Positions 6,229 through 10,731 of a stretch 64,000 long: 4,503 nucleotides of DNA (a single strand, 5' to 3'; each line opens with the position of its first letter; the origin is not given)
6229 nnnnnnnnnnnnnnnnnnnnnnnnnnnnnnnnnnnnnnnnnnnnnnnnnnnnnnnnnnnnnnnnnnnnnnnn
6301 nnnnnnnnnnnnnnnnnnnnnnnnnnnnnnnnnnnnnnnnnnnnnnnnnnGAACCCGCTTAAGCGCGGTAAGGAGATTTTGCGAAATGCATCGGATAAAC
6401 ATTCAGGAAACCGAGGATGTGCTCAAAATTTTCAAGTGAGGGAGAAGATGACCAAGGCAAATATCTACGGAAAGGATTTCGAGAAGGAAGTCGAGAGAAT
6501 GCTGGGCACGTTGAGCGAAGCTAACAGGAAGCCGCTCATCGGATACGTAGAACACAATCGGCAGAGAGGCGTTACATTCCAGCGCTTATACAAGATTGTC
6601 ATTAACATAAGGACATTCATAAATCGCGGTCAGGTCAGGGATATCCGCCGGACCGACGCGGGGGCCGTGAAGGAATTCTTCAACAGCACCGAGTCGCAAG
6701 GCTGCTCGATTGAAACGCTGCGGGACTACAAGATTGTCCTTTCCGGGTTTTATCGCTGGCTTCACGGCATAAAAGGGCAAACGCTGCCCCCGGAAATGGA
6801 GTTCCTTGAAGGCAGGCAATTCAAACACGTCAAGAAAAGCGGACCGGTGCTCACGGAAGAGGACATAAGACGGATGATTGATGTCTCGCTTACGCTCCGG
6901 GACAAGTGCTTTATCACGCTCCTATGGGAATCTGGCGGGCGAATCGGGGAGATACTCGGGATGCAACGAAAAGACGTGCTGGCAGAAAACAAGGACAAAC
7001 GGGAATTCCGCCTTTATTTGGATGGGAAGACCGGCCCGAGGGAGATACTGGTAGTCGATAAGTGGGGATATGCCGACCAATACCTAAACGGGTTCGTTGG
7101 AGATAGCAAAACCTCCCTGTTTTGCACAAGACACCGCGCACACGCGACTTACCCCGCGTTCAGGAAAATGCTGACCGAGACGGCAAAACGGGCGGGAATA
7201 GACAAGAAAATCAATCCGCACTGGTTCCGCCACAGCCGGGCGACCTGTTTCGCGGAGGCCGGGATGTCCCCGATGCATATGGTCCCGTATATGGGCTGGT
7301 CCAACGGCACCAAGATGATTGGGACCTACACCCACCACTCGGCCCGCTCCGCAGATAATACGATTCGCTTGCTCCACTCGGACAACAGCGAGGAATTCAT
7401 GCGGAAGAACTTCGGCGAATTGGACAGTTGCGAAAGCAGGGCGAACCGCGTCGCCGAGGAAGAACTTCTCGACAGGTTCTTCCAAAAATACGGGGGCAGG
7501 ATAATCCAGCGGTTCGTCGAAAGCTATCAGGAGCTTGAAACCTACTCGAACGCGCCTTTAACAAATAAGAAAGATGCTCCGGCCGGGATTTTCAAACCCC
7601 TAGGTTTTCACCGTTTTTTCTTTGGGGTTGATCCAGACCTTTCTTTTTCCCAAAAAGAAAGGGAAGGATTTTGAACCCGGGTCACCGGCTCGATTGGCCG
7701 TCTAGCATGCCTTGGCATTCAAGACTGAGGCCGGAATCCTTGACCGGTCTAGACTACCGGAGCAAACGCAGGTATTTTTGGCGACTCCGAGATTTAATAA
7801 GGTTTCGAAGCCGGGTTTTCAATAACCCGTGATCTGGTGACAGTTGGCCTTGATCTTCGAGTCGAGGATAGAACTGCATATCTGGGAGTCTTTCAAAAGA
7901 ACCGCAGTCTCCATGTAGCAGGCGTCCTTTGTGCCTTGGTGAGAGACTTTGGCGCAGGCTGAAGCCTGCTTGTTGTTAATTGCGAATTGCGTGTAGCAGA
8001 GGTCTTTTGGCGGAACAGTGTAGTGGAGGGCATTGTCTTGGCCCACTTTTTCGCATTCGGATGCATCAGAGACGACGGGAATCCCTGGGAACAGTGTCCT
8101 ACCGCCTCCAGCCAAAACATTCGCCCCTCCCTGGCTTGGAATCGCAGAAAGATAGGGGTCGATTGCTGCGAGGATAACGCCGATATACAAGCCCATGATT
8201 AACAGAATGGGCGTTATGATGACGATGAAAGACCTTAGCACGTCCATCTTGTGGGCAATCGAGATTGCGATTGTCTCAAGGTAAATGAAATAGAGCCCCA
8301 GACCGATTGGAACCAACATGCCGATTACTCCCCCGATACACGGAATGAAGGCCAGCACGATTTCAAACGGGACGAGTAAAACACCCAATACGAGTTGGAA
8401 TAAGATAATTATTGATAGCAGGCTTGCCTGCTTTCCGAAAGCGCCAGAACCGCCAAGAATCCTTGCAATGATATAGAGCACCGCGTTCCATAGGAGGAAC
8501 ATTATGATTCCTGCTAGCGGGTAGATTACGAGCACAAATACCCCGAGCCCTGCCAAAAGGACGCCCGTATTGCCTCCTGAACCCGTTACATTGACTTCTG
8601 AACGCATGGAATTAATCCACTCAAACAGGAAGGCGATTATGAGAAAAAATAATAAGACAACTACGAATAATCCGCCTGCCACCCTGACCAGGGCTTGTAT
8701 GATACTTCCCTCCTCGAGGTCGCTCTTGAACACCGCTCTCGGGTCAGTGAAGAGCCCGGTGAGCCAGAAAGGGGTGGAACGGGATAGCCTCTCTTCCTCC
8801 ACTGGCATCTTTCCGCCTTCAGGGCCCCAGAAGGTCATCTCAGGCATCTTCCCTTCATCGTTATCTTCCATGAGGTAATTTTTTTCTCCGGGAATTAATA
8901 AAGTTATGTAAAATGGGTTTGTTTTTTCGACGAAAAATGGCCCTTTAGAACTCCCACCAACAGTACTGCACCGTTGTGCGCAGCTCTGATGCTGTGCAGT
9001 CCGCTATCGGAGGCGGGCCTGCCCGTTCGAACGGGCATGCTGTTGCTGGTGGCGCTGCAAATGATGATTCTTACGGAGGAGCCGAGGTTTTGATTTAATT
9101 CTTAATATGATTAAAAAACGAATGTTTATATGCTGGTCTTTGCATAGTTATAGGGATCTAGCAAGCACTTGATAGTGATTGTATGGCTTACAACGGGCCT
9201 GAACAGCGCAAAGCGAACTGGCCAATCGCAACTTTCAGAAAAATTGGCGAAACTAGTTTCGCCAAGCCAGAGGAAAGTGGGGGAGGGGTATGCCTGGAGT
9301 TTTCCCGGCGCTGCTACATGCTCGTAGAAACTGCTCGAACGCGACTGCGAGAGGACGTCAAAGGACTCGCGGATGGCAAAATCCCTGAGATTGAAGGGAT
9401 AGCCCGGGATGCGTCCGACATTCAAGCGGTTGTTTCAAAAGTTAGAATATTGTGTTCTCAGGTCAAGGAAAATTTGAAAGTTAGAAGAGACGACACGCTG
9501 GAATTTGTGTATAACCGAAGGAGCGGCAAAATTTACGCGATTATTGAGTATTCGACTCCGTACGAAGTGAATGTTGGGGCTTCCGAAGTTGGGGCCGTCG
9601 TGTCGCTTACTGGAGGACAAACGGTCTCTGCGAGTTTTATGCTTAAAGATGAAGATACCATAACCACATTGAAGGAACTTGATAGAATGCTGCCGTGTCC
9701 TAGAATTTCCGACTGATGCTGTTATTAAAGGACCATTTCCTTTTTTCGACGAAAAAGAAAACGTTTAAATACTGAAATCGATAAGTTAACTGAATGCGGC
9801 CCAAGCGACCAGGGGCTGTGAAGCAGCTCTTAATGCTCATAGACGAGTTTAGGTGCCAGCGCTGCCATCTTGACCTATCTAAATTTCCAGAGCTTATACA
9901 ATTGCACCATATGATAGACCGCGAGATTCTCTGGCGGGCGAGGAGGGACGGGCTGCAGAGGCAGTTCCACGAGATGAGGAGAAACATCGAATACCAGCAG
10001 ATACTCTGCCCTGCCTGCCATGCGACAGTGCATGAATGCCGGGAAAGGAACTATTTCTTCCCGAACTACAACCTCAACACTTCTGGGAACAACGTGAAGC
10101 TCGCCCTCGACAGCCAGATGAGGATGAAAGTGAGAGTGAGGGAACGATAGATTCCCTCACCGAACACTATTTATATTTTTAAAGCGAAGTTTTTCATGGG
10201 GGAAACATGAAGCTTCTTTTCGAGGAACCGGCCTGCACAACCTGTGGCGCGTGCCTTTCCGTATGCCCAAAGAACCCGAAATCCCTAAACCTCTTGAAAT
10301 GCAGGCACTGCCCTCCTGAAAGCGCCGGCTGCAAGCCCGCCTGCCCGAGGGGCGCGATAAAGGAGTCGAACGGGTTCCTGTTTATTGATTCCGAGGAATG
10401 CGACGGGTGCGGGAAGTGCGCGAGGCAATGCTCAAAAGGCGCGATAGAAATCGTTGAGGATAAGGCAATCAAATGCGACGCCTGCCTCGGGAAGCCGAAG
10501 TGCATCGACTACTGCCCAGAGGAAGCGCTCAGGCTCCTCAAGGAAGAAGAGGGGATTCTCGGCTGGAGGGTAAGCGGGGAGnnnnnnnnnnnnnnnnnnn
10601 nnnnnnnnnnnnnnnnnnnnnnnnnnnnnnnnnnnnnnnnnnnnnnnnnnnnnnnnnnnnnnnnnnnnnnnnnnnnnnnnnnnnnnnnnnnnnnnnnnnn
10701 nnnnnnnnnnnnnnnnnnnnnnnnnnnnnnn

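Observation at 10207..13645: Type IV pilus ATPase carrying an N-terminal tandem 4Fe-4S ferredoxin domain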

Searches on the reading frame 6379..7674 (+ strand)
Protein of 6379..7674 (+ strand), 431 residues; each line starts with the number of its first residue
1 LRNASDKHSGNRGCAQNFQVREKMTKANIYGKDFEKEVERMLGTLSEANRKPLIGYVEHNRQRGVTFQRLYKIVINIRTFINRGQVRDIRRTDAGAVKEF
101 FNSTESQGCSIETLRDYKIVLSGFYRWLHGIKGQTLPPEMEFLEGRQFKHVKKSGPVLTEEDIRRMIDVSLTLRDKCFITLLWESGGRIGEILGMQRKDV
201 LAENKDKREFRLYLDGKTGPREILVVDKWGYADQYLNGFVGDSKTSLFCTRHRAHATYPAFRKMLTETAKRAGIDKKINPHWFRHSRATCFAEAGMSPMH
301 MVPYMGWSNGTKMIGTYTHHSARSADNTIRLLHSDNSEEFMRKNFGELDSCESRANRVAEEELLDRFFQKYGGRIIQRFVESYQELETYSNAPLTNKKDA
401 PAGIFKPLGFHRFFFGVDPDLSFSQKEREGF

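Call 3: search_protein_families(library=pfam, proteins=[window:6379-7674:+], max_evalue=0.01)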
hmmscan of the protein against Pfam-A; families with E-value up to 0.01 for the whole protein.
window:6379-7674:+ (431 aa): 2 families
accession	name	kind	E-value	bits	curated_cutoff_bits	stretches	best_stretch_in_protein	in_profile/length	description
PF00589.27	Phage_integrase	-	1.3e-20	74.3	27.1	1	157-322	2-170/172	Phage integrase family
PF18644.7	Phage_int_SAM_6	-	0.0062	17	27.5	0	71-128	71-128/132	Phage integrase SAM-like domain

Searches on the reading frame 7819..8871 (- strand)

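Call 3: search_protein_families(library=pfam, proteins=[window:7819-8871:-], max_evalue=0.01)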
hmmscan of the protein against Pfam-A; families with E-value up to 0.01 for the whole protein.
window:7819-8871:- (350 aa): 1 family
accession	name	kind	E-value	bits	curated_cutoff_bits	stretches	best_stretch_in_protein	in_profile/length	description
PF04893.22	Yip1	-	1.1e-09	38.8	28.6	1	39-231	2-171/173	Yip1 domain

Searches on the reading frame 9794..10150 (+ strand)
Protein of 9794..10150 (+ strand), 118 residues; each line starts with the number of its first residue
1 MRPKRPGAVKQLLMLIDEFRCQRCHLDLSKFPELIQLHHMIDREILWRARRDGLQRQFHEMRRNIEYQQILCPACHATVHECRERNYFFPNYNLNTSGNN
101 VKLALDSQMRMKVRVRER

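Call 3: search_protein_families(library=pfam, proteins=[window:9794-10150:+], max_evalue=0.01)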
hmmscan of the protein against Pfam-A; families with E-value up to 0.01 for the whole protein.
window:9794-10150:+ (118 aa): 1 family
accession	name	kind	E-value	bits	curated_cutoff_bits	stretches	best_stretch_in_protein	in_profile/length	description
PF09723.15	Zn_ribbon_8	-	0.0089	16.5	34.4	0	56-79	13-37/41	Zinc ribbon domain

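Call 23: search_protein_families(library=ncbifam, proteins=[window:9794-10150:+], max_evalue=0.01)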
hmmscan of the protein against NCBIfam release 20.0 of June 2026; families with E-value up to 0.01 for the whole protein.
window:9794-10150:+ (118 aa): 0 families

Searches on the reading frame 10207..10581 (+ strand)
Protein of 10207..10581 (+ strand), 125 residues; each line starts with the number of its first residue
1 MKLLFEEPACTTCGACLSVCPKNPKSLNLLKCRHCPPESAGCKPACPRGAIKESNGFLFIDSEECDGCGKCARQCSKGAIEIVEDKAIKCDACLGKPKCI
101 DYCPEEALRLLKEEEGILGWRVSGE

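Call 38: find_homologous_proteins(query=window:10207-10581:+, max_evalue=0.001)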
Query seq(125 aa): 6 candidates shared short words with the query, none scored E <= 0.001.

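Call 46: search_protein_representatives(protein=window:10207-10581:+)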
Query: 125 residues. Proteins with E-value up to 0.001 (for the whole library): 3228; up to 1e-10: 72; up to 1e-30: 0. The best 150 are listed.
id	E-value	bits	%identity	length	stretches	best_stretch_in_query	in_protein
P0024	9.5e-18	80.8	46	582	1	1-123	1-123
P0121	4.0e-16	75.5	47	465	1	1-122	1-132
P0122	7.1e-16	74.7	50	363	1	22-122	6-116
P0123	2.8e-15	72.8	45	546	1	2-120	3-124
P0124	8.3e-15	71.2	44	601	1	6-113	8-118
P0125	1.7e-14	70.2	45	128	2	31-110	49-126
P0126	2.0e-14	70.0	39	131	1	4-113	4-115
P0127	2.9e-14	69.5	41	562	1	1-121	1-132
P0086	3.4e-14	69.3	40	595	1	7-122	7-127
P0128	4.0e-14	69.0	46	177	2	32-117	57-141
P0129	4.2e-14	69.0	45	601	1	1-117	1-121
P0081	6.8e-14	68.3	46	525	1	10-100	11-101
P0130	8.5e-14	68.0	35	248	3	60-110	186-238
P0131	1.2e-13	67.5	47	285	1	32-121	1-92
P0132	1.5e-13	67.1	43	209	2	28-121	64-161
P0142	6.8e-13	65.0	40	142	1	6-110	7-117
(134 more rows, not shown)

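Call 53: find_encoding_contigs(protein=P0142, flank=5000, max_places=3)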
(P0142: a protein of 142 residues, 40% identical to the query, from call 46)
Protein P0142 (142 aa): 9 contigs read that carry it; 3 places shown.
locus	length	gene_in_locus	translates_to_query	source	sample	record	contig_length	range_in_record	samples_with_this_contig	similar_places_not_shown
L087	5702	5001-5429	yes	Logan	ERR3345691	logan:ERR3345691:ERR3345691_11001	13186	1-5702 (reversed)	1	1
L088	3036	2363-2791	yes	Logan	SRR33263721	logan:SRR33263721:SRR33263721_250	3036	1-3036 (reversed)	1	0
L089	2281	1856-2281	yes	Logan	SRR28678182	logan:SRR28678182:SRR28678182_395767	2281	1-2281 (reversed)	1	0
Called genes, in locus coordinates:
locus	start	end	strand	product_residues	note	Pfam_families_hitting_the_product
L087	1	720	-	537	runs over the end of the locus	PF00809:Pterin_bind, PF14251:PterinBD-DUF4346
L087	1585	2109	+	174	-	PF01558:POR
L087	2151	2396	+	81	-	PF13187:Fer4_9 (faint), PF12797:Fer4_2 (faint), PF13237:Fer4_10 (faint), PF12837:Fer4_6 (faint), PF14697:Fer4_21, PF12838:Fer4_7 (weak), PF13484:Fer4_16 (faint), PF00037:Fer4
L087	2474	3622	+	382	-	PF01855:POR_N, PF02780:Transketolase_C (weak), PF17147:PFOR_II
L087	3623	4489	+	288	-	PF02775:TPP_enzyme_C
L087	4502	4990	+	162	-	PF13187:Fer4_9 (faint), PF13237:Fer4_10 (faint), PF12838:Fer4_7 (weak), PF25160:LdpA_Fe-S-bd, PF00037:Fer4, PF12797:Fer4_2 (weak), PF12837:Fer4_6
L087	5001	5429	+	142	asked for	PF00037:Fer4 (weak), PF12797:Fer4_2 (faint), PF13237:Fer4_10 (weak), PF13247:Fer4_11, PF12838:Fer4_7 (weak), PF13187:Fer4_9 (weak), PF25160:LdpA_Fe-S-bd, PF00037:Fer4, +5 more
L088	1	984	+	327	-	?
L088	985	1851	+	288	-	PF02775:TPP_enzyme_C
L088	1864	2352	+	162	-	PF13187:Fer4_9 (faint), PF13237:Fer4_10 (faint), PF12838:Fer4_7 (weak), PF25160:LdpA_Fe-S-bd, PF00037:Fer4, PF12797:Fer4_2 (weak), PF12837:Fer4_6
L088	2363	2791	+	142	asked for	PF00037:Fer4 (weak), PF12797:Fer4_2 (faint), PF13237:Fer4_10 (weak), PF13247:Fer4_11, PF12838:Fer4_7 (weak), PF13187:Fer4_9 (weak), PF25160:LdpA_Fe-S-bd, PF00037:Fer4, +5 more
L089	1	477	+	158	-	?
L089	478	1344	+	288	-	PF02775:TPP_enzyme_C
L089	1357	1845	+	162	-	PF13187:Fer4_9 (faint), PF13237:Fer4_10 (faint), PF12838:Fer4_7 (weak), PF25160:LdpA_Fe-S-bd, PF00037:Fer4, PF12797:Fer4_2 (weak), PF12837:Fer4_6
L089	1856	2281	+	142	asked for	PF00037:Fer4 (weak), PF12797:Fer4_2 (faint), PF13237:Fer4_10 (weak), PF13247:Fer4_11, PF12838:Fer4_7 (weak), PF13187:Fer4_9 (weak), PF25160:LdpA_Fe-S-bd, PF00037:Fer4, +5 more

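Call 54: predict_structure(alignment_id=A2)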
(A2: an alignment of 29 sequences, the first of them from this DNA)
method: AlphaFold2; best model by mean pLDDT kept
length: 124 residues; sequences in the alignment: 29
mean_pLDDT: 89.7   pTM: 0.78
mean pLDDT of the five models: 89.7, 89.4, 88.1, 86.3, 84.0
residues with pLDDT >= 90: 99; 70-90: 13; 50-70: 2; < 50: 10
segments of 3 or more residues with pLDDT < 50: 115-124
pLDDT, mean of each block of 10 residues (from residue 1): 92 95 94 92 97 93 97 96 96 92 94 55 46
secondary structure, 60 per line:
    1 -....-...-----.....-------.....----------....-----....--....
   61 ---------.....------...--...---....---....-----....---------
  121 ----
elements in order: E2-5 H15-19 H27-31 H42-45 E51-54 E57-60 H70-74 E81-83 E86-88 H92-95 H99-102 E108-111
